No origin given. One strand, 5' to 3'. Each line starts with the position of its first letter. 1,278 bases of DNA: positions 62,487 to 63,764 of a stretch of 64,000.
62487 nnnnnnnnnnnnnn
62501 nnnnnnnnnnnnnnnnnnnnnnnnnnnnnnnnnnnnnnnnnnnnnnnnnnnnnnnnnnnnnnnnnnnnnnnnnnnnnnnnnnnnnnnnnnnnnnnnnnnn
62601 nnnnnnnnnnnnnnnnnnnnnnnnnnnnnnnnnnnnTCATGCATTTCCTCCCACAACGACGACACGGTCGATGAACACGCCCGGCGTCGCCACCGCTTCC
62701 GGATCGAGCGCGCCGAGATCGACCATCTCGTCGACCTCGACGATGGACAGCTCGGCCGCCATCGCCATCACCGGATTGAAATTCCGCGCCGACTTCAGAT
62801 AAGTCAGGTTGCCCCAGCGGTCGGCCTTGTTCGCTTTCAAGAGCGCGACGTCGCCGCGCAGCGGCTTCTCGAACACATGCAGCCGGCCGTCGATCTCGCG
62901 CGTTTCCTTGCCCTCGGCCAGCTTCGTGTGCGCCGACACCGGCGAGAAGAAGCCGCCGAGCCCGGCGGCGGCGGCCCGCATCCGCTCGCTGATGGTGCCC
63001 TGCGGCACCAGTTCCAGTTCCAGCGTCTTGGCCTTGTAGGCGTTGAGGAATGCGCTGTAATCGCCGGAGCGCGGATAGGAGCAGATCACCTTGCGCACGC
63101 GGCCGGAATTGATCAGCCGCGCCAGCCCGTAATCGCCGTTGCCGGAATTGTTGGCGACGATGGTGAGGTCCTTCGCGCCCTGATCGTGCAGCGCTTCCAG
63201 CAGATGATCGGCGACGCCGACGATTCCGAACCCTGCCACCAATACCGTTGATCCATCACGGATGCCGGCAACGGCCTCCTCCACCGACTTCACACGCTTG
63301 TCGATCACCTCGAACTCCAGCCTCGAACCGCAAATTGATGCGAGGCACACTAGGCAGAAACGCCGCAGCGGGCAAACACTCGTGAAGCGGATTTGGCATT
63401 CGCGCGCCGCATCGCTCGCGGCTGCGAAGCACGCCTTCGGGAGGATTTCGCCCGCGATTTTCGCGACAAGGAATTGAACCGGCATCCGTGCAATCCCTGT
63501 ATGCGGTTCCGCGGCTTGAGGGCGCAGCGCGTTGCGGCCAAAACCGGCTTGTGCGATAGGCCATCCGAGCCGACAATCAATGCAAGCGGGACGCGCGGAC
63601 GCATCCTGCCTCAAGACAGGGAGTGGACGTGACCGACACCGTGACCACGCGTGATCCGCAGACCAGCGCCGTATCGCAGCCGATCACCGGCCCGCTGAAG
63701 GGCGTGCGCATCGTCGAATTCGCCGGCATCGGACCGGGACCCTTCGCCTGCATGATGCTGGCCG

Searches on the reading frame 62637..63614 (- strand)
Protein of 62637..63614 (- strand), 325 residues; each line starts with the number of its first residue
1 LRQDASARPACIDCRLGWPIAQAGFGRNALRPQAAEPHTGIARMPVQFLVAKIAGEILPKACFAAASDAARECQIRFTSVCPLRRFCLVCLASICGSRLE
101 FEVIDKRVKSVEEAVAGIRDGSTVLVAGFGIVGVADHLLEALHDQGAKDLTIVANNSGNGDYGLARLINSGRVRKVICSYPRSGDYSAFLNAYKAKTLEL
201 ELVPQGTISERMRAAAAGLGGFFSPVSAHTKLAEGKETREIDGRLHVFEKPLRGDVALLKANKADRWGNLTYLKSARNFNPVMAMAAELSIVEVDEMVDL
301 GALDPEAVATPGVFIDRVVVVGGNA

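Call 18: search_protein_families(library=pfam, proteins=[window:62637-63614:-])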
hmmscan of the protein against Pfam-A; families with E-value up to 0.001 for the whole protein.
window:62637-63614:- (325 aa): 1 family
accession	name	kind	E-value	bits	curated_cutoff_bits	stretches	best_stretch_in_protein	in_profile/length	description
PF01144.29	CoA_trans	-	3.7e-58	196.9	23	1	109-320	2-216/217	Coenzyme A transferase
